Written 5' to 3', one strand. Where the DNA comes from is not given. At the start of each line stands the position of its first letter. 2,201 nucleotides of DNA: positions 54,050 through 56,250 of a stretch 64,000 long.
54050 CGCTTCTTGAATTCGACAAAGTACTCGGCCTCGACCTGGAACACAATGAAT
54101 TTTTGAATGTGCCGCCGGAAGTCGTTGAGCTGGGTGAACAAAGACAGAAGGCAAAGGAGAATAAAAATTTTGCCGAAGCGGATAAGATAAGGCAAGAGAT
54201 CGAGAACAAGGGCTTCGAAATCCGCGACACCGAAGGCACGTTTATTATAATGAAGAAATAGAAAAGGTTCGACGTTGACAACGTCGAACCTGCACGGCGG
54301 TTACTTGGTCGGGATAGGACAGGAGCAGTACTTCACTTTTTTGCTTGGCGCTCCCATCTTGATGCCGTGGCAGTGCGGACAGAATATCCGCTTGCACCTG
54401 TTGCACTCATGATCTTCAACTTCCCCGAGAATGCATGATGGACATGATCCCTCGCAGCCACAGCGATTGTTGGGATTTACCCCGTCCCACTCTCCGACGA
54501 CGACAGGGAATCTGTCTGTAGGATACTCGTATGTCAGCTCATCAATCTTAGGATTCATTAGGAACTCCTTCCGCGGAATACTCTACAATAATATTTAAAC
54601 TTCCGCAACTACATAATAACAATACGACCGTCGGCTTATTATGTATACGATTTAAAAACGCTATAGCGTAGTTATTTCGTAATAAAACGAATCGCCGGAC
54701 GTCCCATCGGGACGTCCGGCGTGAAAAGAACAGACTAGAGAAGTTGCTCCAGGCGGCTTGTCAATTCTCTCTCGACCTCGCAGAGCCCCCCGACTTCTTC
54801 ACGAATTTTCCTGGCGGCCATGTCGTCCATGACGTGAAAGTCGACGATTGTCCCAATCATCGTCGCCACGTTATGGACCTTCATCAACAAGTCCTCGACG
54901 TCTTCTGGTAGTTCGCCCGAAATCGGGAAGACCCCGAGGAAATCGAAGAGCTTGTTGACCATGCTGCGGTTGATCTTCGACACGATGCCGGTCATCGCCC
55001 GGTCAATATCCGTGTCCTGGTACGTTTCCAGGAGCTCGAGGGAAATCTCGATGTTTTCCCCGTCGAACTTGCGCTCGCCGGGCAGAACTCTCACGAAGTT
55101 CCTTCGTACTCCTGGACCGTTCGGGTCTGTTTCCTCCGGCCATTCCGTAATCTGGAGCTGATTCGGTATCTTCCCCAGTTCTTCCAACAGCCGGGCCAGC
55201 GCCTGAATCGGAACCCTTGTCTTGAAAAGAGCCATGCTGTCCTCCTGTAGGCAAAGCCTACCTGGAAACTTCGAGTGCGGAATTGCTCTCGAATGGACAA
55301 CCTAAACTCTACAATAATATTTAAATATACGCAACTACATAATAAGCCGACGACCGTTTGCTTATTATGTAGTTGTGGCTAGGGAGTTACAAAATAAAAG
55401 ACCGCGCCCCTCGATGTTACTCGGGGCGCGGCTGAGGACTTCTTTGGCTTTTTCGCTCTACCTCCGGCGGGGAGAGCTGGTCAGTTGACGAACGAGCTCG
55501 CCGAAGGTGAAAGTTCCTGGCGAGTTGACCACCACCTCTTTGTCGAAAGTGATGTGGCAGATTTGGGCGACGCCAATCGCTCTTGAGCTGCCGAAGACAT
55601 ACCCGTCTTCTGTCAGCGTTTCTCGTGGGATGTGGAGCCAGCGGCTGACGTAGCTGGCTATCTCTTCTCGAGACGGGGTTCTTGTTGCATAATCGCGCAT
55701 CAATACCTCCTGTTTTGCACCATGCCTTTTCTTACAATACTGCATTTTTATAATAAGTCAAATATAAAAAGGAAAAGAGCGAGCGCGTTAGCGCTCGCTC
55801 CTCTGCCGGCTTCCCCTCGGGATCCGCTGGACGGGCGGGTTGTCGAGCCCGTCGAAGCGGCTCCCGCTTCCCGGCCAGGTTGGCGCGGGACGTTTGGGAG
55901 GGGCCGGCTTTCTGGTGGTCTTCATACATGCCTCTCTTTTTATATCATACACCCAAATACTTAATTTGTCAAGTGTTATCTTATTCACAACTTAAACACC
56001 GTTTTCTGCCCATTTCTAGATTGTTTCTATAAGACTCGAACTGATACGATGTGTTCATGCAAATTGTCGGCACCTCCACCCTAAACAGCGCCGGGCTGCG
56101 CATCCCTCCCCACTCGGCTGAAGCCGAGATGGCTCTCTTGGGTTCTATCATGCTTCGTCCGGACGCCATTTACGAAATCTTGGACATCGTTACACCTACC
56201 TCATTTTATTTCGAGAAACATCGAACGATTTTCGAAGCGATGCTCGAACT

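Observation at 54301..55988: Cluster of independently transcribed small minus-strand genes sharing a 65-bp upstream repeat; includes a 12-cysteine 85-aa protein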

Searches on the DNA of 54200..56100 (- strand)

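Call 29: search_rna_families(source=window, start=54200, end=56100, threshold=evalue, max_evalue=1)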
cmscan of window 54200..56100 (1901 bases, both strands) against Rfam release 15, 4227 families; matches with E-value up to 1: 3.
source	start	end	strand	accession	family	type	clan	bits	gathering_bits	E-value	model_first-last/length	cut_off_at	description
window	55764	55984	+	RF01808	MicX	Gene; sRNA;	-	23.3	75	0.018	1-194/194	no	MicX Vibrio cholerae sRNA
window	55767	55829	-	RF02353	BjrC68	Gene; sRNA;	-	16.4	39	0.44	1-82/82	no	Bradyrhizobiaceae sRNA BjrC68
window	54676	54919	-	RF02225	sX6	Gene; sRNA;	-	14.7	40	0.48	1-342/342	no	Proteobacterial sRNA sX6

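Call 62: build_rna_model(alignment_id=A6)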
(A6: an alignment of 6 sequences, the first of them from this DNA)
Model R1 built from alignment A6 (6 sequences, 77 columns); structure: RNAalifold consensus.
model positions 76; base pairs 21; branch points 1; effective number of sequences 2.75; information 0.744 bits per position. Calibrated on 0.2 Mb of random sequence (short: E-values are rough).
structure used (alignment columns):
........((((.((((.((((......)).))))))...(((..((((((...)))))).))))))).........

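Call 65: search_with_rna_model(model_id=R1, sources=[window, L001, L020, L021, L022, L023, L024, L025, L026, L027, L028, L029], max_evalue=1, make_alignment=true, show_alignments=0)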
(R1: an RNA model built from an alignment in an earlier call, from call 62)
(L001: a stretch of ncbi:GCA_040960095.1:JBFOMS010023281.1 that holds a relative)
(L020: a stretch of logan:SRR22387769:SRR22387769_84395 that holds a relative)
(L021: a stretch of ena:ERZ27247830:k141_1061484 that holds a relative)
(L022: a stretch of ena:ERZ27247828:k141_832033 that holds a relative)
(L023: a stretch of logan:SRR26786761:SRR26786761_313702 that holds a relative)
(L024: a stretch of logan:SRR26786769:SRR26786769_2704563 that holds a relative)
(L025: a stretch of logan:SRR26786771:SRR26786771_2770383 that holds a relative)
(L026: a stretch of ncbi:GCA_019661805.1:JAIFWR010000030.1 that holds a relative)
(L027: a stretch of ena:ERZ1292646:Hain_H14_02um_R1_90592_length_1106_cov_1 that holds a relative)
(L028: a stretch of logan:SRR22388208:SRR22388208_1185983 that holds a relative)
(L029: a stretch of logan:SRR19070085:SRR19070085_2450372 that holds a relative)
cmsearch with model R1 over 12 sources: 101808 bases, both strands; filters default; matches with E-value up to 1: 12.
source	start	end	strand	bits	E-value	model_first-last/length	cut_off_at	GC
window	55230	55306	-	85.3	5.6e-21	1-76/76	no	0.51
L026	167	241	+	83.4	1.8e-20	1-76/76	no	0.6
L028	571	646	+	82.7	2.9e-20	1-76/76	no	0.47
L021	665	738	+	81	8.1e-20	1-76/76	no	0.58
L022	161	234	+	81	8.1e-20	1-76/76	no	0.58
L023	5490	5565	+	80.9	8.9e-20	1-76/76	no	0.57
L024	3724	3799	+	80.9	8.9e-20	1-76/76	no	0.57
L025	2695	2770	+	80.9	8.9e-20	1-76/76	no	0.57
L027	529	601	+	76.7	1.2e-18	1-76/76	no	0.6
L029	172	247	+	74.5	4.7e-18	1-76/76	no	0.57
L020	665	741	+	63.1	5.8e-15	1-76/76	no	0.61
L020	1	32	+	36.9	7.4e-08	45-76/76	5'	0.66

Alignment A7: 12 matches aligned to the model, 77 columns, each read 5' to 3' on its own strand. Consensus structure (alignment columns), stored with it:
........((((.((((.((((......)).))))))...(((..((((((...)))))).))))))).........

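Call 75: search_with_rna_model(model_id=R1, sources=[L030, L031, L032, L033, L034, L035, L036, L037, L038, L039, L040, L041, L042, L043, L044, L045, L046], max_evalue=1)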
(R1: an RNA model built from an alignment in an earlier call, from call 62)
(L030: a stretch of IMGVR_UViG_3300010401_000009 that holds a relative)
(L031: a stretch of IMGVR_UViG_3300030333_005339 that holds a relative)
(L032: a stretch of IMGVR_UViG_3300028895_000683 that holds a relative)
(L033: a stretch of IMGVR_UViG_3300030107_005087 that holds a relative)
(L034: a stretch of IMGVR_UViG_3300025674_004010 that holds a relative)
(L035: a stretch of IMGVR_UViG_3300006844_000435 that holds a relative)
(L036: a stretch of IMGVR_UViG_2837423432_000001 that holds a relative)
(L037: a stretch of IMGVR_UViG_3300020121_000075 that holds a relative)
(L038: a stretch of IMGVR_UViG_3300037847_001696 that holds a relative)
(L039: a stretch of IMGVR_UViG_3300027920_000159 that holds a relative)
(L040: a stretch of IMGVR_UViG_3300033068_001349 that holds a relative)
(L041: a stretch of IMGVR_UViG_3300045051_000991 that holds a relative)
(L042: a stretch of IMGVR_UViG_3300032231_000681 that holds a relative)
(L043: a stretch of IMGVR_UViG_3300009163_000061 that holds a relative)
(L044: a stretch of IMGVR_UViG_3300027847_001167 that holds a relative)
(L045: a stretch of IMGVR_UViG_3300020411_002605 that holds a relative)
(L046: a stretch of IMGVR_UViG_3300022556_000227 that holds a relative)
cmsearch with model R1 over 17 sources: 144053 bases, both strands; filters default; matches with E-value up to 1: 11.
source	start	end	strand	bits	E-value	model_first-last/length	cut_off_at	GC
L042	13404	13498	+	19.8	0.0045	1-76/76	no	0.6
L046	4455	4521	+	14.8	0.11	1-76/76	no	0.54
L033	8010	8092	-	14.3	0.15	1-76/76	no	0.52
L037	6693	6761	-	13.9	0.19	1-76/76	no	0.75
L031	7307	7361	-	13.7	0.21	1-76/76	no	0.55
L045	1081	1135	-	13.7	0.21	1-76/76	no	0.55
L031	7045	7106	-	12.8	0.36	1-76/76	no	0.55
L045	819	880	-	12.8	0.36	1-76/76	no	0.55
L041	5207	5301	-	12.8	0.36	1-76/76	no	0.63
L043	32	88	+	12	0.6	1-76/76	no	0.53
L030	4242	4337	+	11.6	0.79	1-76/76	no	0.64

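Call 95: search_with_rna_model(model_id=R1, sources=[L047], max_evalue=1, show_alignments=1)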
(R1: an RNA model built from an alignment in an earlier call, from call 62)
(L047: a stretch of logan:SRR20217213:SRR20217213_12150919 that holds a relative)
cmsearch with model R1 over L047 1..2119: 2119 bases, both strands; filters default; matches with E-value up to 1: 1.
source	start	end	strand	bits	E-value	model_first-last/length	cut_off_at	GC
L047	252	327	+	67.4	8.1e-18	1-76/76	no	0.43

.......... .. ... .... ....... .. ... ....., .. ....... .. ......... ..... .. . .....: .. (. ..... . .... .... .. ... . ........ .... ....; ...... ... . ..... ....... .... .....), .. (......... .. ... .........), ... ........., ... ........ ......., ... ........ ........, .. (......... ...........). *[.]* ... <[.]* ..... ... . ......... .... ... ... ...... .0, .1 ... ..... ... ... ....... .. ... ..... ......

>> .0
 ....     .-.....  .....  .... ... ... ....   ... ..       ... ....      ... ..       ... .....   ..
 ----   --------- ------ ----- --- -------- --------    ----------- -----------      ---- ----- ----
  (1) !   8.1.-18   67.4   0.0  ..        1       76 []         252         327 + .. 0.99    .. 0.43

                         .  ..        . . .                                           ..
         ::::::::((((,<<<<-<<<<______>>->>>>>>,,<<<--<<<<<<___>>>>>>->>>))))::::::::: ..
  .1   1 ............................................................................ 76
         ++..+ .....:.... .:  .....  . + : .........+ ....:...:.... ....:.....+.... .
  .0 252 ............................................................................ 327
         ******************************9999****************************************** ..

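Call 97: search_with_rna_model(model_id=R1, sources=[window, L020, L021, L023, L026, L027, L028, L029, L047], max_evalue=0.001, make_alignment=true)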
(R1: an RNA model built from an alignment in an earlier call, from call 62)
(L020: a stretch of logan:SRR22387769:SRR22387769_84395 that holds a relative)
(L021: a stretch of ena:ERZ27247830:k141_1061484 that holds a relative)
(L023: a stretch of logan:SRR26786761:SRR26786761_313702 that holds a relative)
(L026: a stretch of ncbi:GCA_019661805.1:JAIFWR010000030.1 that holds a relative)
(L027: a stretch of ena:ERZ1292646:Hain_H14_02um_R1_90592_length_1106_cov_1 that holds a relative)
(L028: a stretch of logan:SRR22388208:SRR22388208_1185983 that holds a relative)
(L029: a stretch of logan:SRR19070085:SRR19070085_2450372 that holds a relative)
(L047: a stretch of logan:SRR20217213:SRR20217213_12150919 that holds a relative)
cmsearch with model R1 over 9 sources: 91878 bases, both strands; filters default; matches with E-value up to 0.001: 10.
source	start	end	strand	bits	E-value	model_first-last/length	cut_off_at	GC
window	55230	55306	-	85.3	5.1e-21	1-76/76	no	0.51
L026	167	241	+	83.4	1.6e-20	1-76/76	no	0.6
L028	571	646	+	82.7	2.6e-20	1-76/76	no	0.47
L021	665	738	+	81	7.3e-20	1-76/76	no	0.58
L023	5490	5565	+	80.9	8e-20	1-76/76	no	0.57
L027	529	601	+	76.7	1.1e-18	1-76/76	no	0.6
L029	172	247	+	74.5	4.2e-18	1-76/76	no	0.57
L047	252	327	+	67.4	3.5e-16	1-76/76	no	0.43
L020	665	741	+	63.1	5.3e-15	1-76/76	no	0.61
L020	1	32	+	36.9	6.7e-08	45-76/76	5'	0.66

Alignment A9: 10 matches aligned to the model, 77 columns, each read 5' to 3' on its own strand. Consensus structure (alignment columns), stored with it:
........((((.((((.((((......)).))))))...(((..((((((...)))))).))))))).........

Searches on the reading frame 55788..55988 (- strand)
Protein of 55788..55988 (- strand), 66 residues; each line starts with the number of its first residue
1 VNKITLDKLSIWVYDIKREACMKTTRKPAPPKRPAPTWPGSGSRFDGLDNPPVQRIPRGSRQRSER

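Call 6: search_protein_families(library=pfam, proteins=[window:55788-55988:-], max_evalue=1)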
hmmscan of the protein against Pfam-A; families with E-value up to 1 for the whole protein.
window:55788-55988:- (66 aa): 1 family
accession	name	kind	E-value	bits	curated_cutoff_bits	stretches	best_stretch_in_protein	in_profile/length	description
PF08026.16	Antimicrobial_5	-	0.43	11.1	25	1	26-42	5-21/31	Bee antimicrobial peptide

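Call 7: search_protein_families(library=ncbifam, proteins=[window:55788-55988:-], max_evalue=1)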
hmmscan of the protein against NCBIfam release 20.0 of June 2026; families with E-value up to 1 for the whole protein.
window:55788-55988:- (66 aa): 0 families
